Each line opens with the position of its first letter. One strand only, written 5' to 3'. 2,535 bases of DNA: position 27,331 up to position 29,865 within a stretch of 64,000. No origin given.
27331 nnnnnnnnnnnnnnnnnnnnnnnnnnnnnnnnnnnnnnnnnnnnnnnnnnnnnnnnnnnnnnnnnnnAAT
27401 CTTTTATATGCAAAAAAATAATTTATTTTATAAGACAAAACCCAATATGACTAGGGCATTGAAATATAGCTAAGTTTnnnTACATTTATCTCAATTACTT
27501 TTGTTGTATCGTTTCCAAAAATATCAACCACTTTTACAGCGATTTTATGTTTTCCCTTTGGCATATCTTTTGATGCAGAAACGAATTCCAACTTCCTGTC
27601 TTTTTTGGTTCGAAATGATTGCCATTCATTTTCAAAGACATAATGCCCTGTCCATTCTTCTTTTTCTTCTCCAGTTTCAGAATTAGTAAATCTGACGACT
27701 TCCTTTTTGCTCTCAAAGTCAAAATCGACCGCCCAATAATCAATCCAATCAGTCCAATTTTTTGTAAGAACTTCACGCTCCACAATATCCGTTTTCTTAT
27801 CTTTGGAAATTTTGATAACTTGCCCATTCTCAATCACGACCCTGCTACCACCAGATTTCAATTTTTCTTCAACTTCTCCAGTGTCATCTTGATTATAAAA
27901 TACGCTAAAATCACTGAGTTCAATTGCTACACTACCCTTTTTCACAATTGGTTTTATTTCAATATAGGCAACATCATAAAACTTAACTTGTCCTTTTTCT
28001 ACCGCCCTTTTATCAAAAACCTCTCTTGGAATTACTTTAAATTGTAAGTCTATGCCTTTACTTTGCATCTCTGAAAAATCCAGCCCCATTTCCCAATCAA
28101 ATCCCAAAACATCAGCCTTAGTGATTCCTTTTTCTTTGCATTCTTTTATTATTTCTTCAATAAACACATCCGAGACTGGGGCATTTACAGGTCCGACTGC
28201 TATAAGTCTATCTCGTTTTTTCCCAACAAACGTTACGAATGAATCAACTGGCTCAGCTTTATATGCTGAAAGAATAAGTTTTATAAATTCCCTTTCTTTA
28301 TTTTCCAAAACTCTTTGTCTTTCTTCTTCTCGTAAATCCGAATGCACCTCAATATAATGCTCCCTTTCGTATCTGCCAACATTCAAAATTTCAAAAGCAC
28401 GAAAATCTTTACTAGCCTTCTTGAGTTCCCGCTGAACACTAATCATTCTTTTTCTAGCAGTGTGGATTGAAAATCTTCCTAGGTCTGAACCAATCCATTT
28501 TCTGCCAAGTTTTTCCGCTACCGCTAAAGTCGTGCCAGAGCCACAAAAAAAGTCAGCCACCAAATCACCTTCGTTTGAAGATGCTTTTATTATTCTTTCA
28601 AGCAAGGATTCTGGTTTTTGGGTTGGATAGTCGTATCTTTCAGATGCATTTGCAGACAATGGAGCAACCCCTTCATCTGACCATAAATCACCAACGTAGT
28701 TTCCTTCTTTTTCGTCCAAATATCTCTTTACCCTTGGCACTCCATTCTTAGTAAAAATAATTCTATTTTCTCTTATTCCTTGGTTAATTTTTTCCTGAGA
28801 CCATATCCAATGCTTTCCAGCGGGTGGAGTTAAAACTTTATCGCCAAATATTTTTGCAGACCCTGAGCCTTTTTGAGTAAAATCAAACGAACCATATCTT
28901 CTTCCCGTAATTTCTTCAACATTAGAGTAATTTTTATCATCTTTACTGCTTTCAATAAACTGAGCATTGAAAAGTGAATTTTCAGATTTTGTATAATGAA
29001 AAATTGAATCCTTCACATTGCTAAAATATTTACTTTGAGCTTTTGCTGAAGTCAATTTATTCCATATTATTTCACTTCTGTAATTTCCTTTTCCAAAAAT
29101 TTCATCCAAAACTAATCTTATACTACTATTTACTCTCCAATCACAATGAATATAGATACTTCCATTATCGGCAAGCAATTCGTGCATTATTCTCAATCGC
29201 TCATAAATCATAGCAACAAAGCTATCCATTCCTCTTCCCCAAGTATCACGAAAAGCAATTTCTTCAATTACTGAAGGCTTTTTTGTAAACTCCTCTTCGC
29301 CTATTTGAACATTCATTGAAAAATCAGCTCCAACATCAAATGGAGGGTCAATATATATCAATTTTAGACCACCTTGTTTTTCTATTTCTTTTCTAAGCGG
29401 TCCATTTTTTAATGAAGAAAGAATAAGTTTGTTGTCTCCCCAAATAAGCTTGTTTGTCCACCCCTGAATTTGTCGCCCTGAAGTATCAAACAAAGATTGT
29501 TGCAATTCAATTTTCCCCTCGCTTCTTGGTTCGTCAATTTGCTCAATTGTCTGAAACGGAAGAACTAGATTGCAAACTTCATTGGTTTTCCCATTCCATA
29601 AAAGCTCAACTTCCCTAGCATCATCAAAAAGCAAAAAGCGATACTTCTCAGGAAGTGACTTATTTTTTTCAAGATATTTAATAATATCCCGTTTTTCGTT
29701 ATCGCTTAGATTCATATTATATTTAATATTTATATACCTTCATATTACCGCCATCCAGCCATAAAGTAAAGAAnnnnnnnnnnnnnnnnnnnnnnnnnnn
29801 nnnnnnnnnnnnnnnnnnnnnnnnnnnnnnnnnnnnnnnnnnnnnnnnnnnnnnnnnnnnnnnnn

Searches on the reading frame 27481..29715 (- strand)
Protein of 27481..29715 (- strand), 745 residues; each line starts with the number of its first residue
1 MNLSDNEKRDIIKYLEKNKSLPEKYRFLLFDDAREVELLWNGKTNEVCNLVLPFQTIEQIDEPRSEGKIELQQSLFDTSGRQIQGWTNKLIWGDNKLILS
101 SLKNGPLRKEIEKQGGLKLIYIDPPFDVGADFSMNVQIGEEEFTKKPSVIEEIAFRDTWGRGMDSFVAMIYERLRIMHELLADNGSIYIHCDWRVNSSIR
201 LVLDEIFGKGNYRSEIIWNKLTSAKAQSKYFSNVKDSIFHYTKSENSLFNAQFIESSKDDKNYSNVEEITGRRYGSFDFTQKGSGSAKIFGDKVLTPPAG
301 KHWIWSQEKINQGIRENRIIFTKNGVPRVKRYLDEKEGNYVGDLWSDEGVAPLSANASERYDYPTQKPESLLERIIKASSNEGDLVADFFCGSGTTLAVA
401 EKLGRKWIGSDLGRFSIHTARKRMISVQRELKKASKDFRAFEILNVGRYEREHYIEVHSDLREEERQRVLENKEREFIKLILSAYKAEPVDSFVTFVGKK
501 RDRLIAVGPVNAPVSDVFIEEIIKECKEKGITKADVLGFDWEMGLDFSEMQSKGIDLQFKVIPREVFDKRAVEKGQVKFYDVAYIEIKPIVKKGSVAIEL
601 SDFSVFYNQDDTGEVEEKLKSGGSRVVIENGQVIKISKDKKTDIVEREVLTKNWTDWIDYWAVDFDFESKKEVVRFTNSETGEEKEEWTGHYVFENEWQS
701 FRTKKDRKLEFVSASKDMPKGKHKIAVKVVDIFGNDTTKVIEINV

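Call 109: search_protein_families(library=pfam, proteins=[window:27481-29715:-], max_evalue=0.001)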
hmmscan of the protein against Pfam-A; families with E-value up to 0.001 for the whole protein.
window:27481-29715:- (745 aa): 2 families
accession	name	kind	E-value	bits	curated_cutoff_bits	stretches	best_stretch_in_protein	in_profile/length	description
PF01555.25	N6_N4_Mtase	-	1.5e-46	159.6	26.7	1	118-419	2-218/221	DNA methylase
PF02086.21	MethyltransfD12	-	0.00015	22.1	22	0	370-477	7-108/253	D12 class N6 adenine-specific DNA methyltransferase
